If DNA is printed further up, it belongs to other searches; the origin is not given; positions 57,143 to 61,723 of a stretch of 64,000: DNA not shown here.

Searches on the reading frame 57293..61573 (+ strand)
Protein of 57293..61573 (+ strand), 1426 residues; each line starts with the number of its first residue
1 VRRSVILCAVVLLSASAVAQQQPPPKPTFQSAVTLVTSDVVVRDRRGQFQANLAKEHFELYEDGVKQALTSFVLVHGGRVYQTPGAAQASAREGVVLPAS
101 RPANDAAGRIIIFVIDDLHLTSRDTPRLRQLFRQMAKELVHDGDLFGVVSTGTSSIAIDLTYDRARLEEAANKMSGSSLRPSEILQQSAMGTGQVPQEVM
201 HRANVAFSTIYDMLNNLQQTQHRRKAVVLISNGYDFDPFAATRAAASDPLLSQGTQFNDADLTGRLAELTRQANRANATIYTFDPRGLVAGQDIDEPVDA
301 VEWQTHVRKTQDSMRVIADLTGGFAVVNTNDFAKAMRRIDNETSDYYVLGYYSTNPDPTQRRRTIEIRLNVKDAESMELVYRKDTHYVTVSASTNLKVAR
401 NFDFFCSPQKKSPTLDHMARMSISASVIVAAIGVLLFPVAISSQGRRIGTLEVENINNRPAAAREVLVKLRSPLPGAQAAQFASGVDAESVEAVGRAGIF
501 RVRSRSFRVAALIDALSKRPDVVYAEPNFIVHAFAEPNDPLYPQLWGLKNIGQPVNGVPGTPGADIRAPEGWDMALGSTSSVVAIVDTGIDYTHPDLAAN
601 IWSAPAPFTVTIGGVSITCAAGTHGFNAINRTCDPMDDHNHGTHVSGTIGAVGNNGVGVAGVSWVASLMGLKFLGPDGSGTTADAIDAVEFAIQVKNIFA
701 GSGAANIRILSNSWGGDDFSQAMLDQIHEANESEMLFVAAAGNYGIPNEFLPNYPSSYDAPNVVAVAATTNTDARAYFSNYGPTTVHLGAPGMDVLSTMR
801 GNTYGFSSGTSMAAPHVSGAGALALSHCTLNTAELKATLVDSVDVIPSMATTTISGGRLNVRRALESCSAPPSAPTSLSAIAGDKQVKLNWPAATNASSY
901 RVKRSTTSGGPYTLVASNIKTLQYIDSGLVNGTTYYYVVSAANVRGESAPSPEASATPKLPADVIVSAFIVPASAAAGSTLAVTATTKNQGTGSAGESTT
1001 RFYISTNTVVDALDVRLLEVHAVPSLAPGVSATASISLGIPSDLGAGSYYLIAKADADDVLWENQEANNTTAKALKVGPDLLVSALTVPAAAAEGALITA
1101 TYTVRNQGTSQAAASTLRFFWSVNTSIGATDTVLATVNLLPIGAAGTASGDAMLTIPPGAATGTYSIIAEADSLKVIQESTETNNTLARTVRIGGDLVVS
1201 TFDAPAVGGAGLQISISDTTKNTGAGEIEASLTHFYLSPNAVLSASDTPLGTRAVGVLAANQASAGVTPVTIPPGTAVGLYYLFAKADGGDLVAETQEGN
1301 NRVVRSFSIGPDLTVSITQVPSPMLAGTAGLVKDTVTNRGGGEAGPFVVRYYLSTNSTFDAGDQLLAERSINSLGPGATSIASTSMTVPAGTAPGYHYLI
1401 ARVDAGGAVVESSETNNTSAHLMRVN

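Call 41: search_protein_families(library=pfam, proteins=[window:57293-61573:+], max_evalue=0.0001)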
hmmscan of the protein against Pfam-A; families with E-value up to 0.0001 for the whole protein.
window:57293-61573:+ (1426 aa): 4 families
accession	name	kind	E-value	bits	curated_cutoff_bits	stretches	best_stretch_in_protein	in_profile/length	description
PF07705.17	CARDB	-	4.9e-59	197.3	22.7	4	962-1072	2-100/101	CARDB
PF00082.27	Peptidase_S8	-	2.8e-49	168.4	21.8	1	581-843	4-273/288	Subtilase family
PF22148.1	Fervidolysin_NPro-like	-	4.8e-06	27.3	21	1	465-528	19-81/81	Fervidolysin N-terminal prodomain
PF00041.27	fn3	-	6.5e-05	23.5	25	0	873-955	1-82/84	Fibronectin type III domain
